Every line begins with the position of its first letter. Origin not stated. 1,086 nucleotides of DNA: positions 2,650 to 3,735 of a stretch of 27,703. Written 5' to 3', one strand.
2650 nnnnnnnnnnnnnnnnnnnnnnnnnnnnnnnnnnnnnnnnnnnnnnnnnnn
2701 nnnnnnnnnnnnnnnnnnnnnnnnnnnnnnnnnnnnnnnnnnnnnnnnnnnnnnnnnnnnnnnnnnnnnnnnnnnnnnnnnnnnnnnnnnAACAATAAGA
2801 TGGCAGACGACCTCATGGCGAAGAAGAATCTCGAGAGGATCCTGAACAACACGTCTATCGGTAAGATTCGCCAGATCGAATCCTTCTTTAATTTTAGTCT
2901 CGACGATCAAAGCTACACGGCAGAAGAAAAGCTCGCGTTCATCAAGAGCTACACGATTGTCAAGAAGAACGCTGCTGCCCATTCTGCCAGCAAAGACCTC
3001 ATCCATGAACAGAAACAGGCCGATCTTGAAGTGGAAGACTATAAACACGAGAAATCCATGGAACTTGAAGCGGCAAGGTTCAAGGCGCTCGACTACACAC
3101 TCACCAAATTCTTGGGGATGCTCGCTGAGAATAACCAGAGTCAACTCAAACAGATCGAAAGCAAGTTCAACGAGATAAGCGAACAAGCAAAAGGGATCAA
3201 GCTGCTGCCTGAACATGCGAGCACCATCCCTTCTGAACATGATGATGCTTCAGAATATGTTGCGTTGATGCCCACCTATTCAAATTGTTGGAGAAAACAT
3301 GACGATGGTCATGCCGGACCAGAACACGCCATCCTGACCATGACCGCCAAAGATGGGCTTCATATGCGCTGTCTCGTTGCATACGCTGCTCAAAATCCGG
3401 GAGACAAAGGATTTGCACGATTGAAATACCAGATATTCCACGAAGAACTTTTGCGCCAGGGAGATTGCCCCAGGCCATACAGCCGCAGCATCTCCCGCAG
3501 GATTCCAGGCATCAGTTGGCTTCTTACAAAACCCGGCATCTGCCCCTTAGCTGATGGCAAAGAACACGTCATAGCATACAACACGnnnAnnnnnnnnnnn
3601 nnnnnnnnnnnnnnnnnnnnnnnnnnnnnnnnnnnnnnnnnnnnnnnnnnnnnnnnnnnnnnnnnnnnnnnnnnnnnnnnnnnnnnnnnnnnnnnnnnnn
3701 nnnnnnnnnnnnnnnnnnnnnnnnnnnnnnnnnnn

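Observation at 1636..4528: Three-gene operon of unrecognisable proteins, candidate novel defence or abortive-infection system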

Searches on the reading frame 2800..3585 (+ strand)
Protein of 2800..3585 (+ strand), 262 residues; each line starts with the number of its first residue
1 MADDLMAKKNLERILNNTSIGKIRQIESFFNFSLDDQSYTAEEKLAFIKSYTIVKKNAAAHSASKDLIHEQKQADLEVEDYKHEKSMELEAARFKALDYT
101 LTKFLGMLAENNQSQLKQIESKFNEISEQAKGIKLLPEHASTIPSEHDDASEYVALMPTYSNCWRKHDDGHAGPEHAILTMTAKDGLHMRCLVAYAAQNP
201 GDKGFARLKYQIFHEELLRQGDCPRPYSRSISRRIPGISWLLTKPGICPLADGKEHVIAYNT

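Call 4: search_protein_families(library=pfam, proteins=[window:2800-3585:+], max_evalue=1)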
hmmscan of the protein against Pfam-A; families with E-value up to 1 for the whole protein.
window:2800-3585:+ (262 aa): 1 family
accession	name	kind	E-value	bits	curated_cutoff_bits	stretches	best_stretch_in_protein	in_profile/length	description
PF23786.1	Baseplate_wedge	-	0.0039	17.1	27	1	25-144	30-152/284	Phage baseplate wedge subunit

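Call 5: search_protein_families(library=padloc, proteins=[window:2800-3585:+], max_evalue=1)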
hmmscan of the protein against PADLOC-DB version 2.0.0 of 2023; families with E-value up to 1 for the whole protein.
window:2800-3585:+ (262 aa): 0 families

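Call 9: find_homologous_proteins(query=window:2800-3585:+, max_evalue=0.01)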
Query window:2800-3585:+ (262 aa): 23 proteins with E <= 0.01 among 304 candidates.
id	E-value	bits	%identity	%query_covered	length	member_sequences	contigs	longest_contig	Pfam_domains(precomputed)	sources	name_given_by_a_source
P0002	6.1e-173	591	100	100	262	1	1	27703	-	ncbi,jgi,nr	ncbi:MAG: hypothetical protein GXP63_05375 [DPANN group archaeon]|nr:hypothetical protein [DPANN gro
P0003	5.9e-48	182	42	81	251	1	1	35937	-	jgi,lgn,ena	-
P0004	1.1e-43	168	45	69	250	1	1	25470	-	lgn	-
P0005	9.8e-42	161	45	66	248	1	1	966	-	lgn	-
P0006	1.2e-41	161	48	73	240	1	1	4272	-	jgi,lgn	-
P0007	1.6e-41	161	49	60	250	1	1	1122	-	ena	-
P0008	1.3e-39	154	60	44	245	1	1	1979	-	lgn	-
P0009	1.6e-39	154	38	84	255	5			-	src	-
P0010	2.5e-39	153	47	66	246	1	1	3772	-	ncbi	-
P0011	3.1e-38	150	41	74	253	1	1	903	-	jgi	jgi:hypothetical protein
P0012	4.6e-38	149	42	67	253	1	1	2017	-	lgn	-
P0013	1.8e-37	147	53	51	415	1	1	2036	-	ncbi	-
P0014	3.9e-37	146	39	84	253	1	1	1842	-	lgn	-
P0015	8.2e-37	145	41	70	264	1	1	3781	-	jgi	jgi:hypothetical protein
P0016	1.3e-36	144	43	78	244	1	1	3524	-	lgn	-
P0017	1.3e-36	144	39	83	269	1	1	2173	-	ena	-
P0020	1.1e-35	141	64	38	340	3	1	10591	-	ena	-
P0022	5.3e-35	139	65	38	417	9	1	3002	-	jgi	-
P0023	5.4e-35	139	41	79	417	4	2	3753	-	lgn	-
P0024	2.6e-33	134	34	89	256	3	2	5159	-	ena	-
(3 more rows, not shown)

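Call 11: find_encoding_contigs(protein=P0003, flank=10000, max_places=3)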
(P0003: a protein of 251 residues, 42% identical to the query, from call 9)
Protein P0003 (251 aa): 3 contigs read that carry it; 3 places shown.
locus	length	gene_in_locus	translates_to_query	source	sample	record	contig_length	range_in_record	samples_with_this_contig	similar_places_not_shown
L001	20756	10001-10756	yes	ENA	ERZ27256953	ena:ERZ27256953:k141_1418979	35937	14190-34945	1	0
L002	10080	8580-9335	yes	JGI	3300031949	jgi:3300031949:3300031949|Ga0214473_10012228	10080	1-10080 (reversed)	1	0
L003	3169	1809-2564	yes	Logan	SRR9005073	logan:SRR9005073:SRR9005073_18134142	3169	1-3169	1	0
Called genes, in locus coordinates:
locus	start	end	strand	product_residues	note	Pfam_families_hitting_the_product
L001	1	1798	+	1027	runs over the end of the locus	PF04465:DUF499, PF13290:CHB_HEX_C_1 (faint), PF13287:Fn3_assoc (weak)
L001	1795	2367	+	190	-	PF12635:DUF3780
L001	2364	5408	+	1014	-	PF06634:DUF1156, PF01170:UPF0020 (faint)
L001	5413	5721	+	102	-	-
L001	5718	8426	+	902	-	PF13091:PLDc_2, PF00176:SNF2-rel_dom, PF00271:Helicase_C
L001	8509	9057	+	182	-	-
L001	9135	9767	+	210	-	-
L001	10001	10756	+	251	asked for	-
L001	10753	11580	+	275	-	-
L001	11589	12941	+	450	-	PF12895:ANAPC3 (faint), PF13424:TPR_12 (faint), PF13414:TPR_11 (weak), PF13432:TPR_16 (weak), PF00515:TPR_1, PF13414:TPR_11, PF13432:TPR_16, PF14559:TPR_19 (weak), +12 more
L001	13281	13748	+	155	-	-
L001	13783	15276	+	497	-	PF10463:Peptidase_U49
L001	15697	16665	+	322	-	-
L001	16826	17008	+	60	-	-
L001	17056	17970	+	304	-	-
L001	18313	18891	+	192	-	-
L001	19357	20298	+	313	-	PF18863:AbiJ_NTD4, PF14355:Abi_C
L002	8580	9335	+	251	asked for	-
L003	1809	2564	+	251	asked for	-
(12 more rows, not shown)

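Call 12: find_encoding_contigs(protein=P0004, flank=10000, max_places=3)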
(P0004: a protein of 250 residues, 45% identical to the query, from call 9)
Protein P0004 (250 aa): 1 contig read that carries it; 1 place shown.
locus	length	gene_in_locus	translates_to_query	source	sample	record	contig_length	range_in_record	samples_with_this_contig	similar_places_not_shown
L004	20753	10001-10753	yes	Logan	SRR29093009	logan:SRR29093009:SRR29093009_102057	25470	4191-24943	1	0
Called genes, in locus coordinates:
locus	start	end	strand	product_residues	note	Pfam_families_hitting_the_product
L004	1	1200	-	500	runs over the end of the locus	PF04069:OpuAC, PF00528:BPD_transp_1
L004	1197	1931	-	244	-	PF00005:ABC_tran, PF13304:AAA_21 (faint)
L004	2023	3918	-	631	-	-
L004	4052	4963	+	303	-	PF01370:Epimerase, PF13460:NAD_binding_10, PF08338:DUF1731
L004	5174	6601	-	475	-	PF05221:AdoHcyase, PF00670:AdoHcyase_NAD, PF02826:2-Hacid_dh_C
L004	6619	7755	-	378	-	PF00438:S-AdoMet_synt_N, PF02772:S-AdoMet_synt_M, PF02773:S-AdoMet_synt_C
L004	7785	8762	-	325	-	PF00483:NTP_transferase, PF12804:NTP_transf_3, PF25084:LbH_EIF2B (weak), PF25087:GMPPB_C (weak)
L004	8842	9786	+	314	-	PF00478:IMPDH, PF03060:NMO, PF01070:FMN_dh (weak), PF05690:ThiG (faint)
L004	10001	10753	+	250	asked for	-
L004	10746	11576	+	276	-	-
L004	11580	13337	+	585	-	-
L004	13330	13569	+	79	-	-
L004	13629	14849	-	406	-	PF02401:LYTB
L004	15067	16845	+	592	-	PF17899:Peptidase_M61_N, PF05299:Peptidase_M61, PF13180:PDZ_2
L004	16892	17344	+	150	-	PF19834:DUF6314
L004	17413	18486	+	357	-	PF03462:PCRF, PF00472:RF-1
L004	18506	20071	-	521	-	PF00072:Response_reg, PF07228:SpoIIE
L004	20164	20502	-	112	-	PF01740:STAS, PF13466:STAS_2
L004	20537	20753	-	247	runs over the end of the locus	?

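Call 13: find_encoding_contigs(protein=P0020, flank=10000, max_places=3)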
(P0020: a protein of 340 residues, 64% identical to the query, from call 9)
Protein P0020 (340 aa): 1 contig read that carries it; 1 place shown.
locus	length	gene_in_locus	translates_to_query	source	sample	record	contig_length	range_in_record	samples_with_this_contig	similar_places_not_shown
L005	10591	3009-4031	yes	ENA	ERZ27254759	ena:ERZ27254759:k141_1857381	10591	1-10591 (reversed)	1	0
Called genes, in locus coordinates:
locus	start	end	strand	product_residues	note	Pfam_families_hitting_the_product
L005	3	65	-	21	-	?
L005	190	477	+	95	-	PF14076:DUF4258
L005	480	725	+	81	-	PF15731:MqsA_antitoxin (weak)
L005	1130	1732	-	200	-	-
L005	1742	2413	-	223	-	-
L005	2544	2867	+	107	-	PF13560:HTH_31, PF01381:HTH_3, PF12844:HTH_19, PF13443:HTH_26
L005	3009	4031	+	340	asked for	-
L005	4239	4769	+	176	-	PF02620:YceD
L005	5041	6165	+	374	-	PF02504:FA_synthesis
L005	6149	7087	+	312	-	PF00698:Acyl_transf_1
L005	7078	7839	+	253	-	PF00106:adh_short, PF01370:Epimerase (weak), PF08659:KR, PF13561:adh_short_C2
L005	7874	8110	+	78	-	PF00550:PP-binding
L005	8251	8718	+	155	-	PF02502:LacAB_rpiB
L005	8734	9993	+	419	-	PF00464:SHMT, PF00155:Aminotran_1_2, PF01212:Beta_elim_lyase (weak)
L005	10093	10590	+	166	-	?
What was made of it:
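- L005: a DUF4258/MqsA pair and an HTH gene (call 13).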

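Call 19: search_protein_families(library=ncbifam, proteins=[window:2800-3585:+, L001:10753-11577:+, L004:11580-13334:+, L001:8509-9054:+, L001:9135-9764:+], max_evalue=1)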
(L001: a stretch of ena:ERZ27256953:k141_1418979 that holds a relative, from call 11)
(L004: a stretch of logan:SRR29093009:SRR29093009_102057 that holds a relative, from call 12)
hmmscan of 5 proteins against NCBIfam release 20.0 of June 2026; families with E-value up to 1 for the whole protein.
window:2800-3585:+ (262 aa): 2 families
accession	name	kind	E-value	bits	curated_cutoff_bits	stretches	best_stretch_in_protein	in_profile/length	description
TIGR03794.1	NHLM_micro_HlyD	equivalog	0.24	10.2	156.2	1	13-147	135-260/421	NHLP bacteriocin system secretion protein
NF004430.0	PRK05771.2-4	equivalog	0.25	9.8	670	1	22-131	62-176/646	V-type ATP synthase subunit I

L001:10753-11577:+ (275 aa): 0 families

L004:11580-13334:+ (585 aa): 2 families
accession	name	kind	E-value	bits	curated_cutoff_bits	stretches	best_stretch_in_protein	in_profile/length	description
TIGR03122.1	one_C_dehyd_C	equivalog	1.9e-13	50.3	130.65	2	244-316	72-189/260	formylmethanofuran dehydrogenase subunit C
NF042910.1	FMH_DH_FwdC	exception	3.4e-11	42.7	340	2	230-343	60-172/271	tungsten-dependent formylmethanofuran dehydrogenase subunit FwdC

L001:8509-9054:+ (182 aa): 0 families

L001:9135-9764:+ (210 aa): 0 families

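Call 20: search_protein_families(library=phrogs, proteins=[window:2800-3585:+, L001:10753-11577:+, L004:11580-13334:+], max_evalue=1)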
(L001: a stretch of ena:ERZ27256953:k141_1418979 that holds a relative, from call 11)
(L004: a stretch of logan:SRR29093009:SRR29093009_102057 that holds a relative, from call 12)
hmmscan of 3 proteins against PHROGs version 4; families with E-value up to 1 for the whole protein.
window:2800-3585:+ (262 aa): 1 family
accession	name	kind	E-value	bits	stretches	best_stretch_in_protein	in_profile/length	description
phrog_36380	-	unknown function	0.015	15.9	1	5-108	14-121/173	-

L001:10753-11577:+ (275 aa): 0 families

L004:11580-13334:+ (585 aa): 2 families
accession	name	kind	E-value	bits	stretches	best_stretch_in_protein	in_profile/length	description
phrog_14994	-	unknown function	0.038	15.2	1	170-210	19-59/123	-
phrog_1845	-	unknown function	0.38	12.2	0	185-224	40-79/93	-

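Call 21: search_solved_structures(query=A1, max_evalue=10)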
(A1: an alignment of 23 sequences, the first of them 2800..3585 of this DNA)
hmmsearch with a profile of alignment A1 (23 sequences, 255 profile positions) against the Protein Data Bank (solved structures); distinct sequences matched with E-value up to 10: 21.
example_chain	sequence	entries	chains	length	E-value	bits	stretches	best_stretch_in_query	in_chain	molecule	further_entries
8tn1_A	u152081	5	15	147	0.056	16.3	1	37-124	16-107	De novo designed 4 helix bundles | De novo designed protein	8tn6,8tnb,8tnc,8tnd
3hfh_A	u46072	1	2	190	0.12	15.2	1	37-129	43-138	Transcription elongation regulator 1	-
3mlg_A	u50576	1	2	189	0.15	14.9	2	28-97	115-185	2X chimera of Helicobacter pylori protein HP0242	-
8i6v_E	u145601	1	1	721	0.27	14.1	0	50-121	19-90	Vacuolar transporter chaperone complex subunit 4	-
7ytj_D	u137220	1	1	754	0.3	13.9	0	50-121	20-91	Vacuolar transporter chaperone 4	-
5iig_A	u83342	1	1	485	0.54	13.1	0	50-121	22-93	Vacuolar transporter chaperone 4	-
5iiq_A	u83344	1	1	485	0.54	13.1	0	50-121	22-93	Vacuolar transporter chaperone 4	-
6z1p_AH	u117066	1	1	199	1.5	11.6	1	23-122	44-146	mL40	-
4rwr_A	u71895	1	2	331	1.7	11.5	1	66-145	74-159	Stage II sporulation protein D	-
5abs_A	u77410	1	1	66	2.2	11.1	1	75-121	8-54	SH3 DOMAIN-CONTAINING KINASE-BINDING PROTEIN 1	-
29sb_A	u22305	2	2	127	2.2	11.1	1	37-120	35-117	KABLE2.5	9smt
2n64_A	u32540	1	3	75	2.3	11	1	73-122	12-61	SH3 domain-containing kinase-binding protein 1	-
21gi_A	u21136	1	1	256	2.6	10.8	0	29-121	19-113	A designed protein Three-twist Knot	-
8egr_M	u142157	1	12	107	2.7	10.8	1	61-143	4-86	gp20, portal-proximal core protein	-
4xa6_A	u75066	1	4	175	3.2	10.5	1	57-145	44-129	Gp7-MYH7(1777-1855)-EB1 chimera protein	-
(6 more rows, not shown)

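Call 23: find_related_loci(query=A1, collection=genome_contigs, flank=6000)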
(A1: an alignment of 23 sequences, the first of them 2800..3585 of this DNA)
Query A1 (262 aa) in genome_contigs; peptide patterns used: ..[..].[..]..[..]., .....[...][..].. (x = any residue, [..] = any of these).
48 stretches matched a pattern; 2 encode a relative of the query (tblastn E <= 1e-3); 2 distinct loci.
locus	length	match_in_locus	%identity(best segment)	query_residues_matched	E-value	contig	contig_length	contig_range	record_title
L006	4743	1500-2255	34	6-261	2e-49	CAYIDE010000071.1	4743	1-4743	MAG TPA_asm: Candidatus Woesearchaeota archaeon isolate ERP119705_co1_824 genome assembly, contig: NODE_32694_length_474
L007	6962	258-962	34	26-259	2e-42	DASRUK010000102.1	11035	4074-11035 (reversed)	MAG TPA_asm: Candidatus Nanoarchaeia archaeon isolate SMAG_U8018 k141_2250114, whole genome shotgun sequence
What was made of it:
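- Only 2 of 185,579 species-representative genomes carry family A (call 23).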

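Call 26: find_related_loci(query=A1, collection=metagenome_contigs, flank=6000)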
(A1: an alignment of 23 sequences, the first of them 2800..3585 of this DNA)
Query A1 (262 aa) in metagenome_contigs; peptide patterns used: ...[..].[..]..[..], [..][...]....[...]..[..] (x = any residue, [..] = any of these).
201 stretches matched a pattern; 11 encode a relative of the query (tblastn E <= 1e-3); 11 distinct loci.
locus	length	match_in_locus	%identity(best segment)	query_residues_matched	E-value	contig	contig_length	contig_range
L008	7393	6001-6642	42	52-262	2e-55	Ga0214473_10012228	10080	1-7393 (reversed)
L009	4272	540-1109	48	70-261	2e-49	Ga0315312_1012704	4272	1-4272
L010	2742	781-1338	44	69-258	3e-49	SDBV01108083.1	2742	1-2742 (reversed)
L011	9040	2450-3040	40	68-261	2e-48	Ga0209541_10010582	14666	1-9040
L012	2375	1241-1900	40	32-258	2e-48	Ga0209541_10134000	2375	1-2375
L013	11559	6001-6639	38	42-260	7e-48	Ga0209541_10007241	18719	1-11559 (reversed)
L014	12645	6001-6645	39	31-261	9e-45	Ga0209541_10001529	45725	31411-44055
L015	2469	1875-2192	63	160-259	3e-44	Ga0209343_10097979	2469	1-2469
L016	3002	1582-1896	65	160-258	1e-43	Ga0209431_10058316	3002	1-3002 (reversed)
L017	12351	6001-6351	56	148-258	1e-42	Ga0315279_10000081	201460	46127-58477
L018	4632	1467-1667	85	197-261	6e-35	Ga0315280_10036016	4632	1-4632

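Call 27: find_related_loci(query=A1, collection=viral_contigs, flank=6000)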
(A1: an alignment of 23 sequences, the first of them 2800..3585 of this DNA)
Query A1 (262 aa) in viral_contigs; peptide patterns used: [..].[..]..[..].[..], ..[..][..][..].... (x = any residue, [..] = any of these).
56 stretches matched a pattern, but none encodes a relative of the query by tblastn (E <= 1e-3).

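Call 32: predict_structure(alignment_id=A1)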
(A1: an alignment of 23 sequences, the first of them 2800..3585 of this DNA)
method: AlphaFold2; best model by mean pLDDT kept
length: 262 residues; sequences in the alignment: 23
mean_pLDDT: 71.9   pTM: 0.35
mean pLDDT of the five models: 71.9, 69.4, 69.1, 69.0, 68.8
residues with pLDDT >= 90: 48; 70-90: 123; 50-70: 37; < 50: 54
segments of 3 or more residues with pLDDT < 50: 136-154, 200-215, 227-245
pLDDT, mean of each block of 10 residues (from residue 1): 85 94 94 92 92 90 84 85 85 83 78 71 76 50 38 60 73 79 85 67 40 50 51 39 51 79 70
secondary structure, 60 per line:
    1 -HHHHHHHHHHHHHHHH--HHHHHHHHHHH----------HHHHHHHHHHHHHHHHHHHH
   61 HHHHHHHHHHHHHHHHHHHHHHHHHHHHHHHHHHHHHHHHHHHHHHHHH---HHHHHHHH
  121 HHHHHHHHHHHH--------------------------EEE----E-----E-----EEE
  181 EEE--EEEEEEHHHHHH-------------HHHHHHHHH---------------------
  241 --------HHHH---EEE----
elements in order: H2-17 H20-30 H41-109 H113-132 E159-161 E178-183 E186-191 H192-197 H211-219 H249-252 E256-258
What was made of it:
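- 2800..3588 (+): Gene 2: a 262-aa member of the new family A, with an N-terminal coiled-coil or helical hairpin and a C-terminal Cys/His domain. AlphaFold2 gives helices 2-132 at pLDDT 71-94 (call 32).
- The fold of the Cys/His domain could not be predicted (pLDDT 40-85, call 32).
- Tried and rejected: AlphaFold2 with 23 sequences modelled only the coiled-coil confidently (call 32).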

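Call 37: search_protein_families(library=pfam, alignment_id=A3, max_evalue=0.01)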
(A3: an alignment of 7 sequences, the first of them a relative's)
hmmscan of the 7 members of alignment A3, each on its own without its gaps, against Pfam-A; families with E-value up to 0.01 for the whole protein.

A. member 1, L013:7561-8994:+ (478 aa): 0 families

B. families by the number of members that match (of 7 scanned): 25 families
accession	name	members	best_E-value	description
PF01493.24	GXGXG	2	9.4e-06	GXGXG motif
PF07719.23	TPR_2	1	7.5e-29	Tetratricopeptide repeat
PF13431.12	TPR_17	1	2.1e-26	Tetratricopeptide repeat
PF13432.12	TPR_16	1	1e-25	Tetratricopeptide repeat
PF14559.12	TPR_19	1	1.6e-23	Tetratricopeptide repeat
PF13181.12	TPR_8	1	4.3e-23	Tetratricopeptide repeat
PF13414.12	TPR_11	1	4e-21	TPR repeat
PF13428.12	TPR_14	1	9e-19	Tetratricopeptide repeat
PF00515.34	TPR_1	1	3.9e-18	Tetratricopeptide repeat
PF12895.13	ANAPC3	1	2.9e-16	Anaphase-promoting complex, cyclosome, subunit 3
PF13424.12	TPR_12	1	4.1e-13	Tetratricopeptide repeat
PF24575.1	TPR_Slam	1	2.2e-09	Surface lipoprotein assembly modifier, N-terminal TPR repeats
PF23914.1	TPR_CcmH_CycH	1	2.7e-09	Cytochrome c-type biogenesis protein H TPR domain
PF13176.12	TPR_7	1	5.2e-09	Tetratricopeptide repeat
PF13174.12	TPR_6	1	7.8e-09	Tetratricopeptide repeat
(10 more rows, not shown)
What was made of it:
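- One member gives a weak bactofilin hit and others carry TPR arrays (call 37).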

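Call 41: search_protein_families(library=pfam, proteins=[L011:21-782:+, L011:794-1447:-, L011:1456-1890:-, L011:5710-6042:-, L011:6360-7658:+, L011:7658-8434:+, L014:1482-2522:+, L014:2536-4521:+, L014:5132-5665:+, L014:9353-9982:+], max_evalue=0.001)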
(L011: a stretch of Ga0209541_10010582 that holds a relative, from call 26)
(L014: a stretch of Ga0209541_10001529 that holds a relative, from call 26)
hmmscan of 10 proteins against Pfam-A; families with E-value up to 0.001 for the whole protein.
L011:21-782:+ (254 aa): 1 family
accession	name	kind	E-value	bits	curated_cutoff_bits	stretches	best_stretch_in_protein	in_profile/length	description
PF03050.20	DDE_Tnp_IS66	-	2.1e-25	90.2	23.1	1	29-227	2-212/284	Transposase IS66 family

L011:794-1447:- (217 aa): 1 family
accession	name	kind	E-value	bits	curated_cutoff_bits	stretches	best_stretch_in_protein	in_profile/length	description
PF13358.12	DDE_3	-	6.3e-28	97.9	28.6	1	32-179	3-144/146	DDE superfamily endonuclease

L011:1456-1890:- (144 aa): 3 families
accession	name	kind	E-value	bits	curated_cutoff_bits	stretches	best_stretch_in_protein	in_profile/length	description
PF13565.12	HTH_32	-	1.9e-14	54.4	33.7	1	58-136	2-73/73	Homeodomain-like domain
PF13384.12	HTH_23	-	3.5e-10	39.8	24.6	1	26-71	2-47/50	Homeodomain-like domain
PF13551.12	HTH_29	-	4.7e-10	39.8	28.1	1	31-85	1-55/64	Winged helix-turn helix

L011:5710-6042:- (110 aa): 0 families

L011:6360-7658:+ (433 aa): 1 family
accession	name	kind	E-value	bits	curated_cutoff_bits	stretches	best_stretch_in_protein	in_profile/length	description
PF00171.27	Aldedh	-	1.7e-24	86.7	23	1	8-284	36-301/461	Aldehyde dehydrogenase family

L011:7658-8434:+ (259 aa): 1 family
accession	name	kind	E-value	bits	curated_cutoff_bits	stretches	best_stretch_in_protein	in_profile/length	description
PF00696.33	AA_kinase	-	3.1e-44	151.9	24.9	1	7-236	1-234/234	Amino acid kinase family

L014:1482-2522:+ (347 aa): 2 families
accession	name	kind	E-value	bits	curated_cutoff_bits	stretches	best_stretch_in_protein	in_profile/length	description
PF01409.25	tRNA-synt_2d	-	5.9e-96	321.1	19.8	1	89-347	2-246/246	tRNA synthetases class II core domain (F)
PF02912.23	Phe_tRNA-synt_N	-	8.4e-13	48.5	22.3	1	21-79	2-60/69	Aminoacyl tRNA synthetase class II, N-terminal domain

L014:2536-4521:+ (662 aa): 4 families
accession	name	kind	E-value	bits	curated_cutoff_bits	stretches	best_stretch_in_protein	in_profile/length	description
PF03483.22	B3_4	-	1.4e-56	191.3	29.3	1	101-281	1-172/174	B3/4 domain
PF03147.19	FDX-ACB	-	1.1e-26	93.6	31.1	1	569-662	1-94/94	Ferredoxin-fold anticodon binding domain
PF17759.6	tRNA_synthFbeta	-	1.1e-19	71.3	22.4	1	377-519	1-168/214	Phenylalanyl tRNA synthetase beta chain CLM domain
PF03484.21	B5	-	2.1e-18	66.7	28.6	1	303-374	2-67/67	tRNA synthetase B5 domain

L014:5132-5665:+ (178 aa): 0 families

L014:9353-9982:+ (210 aa): 1 family
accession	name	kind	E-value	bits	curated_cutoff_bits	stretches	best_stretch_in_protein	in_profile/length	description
PF00156.33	Pribosyltran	-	9.3e-16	58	26.3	1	9-174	15-141/158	Phosphoribosyl transferase domain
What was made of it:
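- L011: IS66 and IS630-type transposases (call 41). Several copies (L004, L014) sit between housekeeping genes with no defence neighbours (calls 12, 41). Several loci have only housekeeping neighbours (calls 12, 41).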
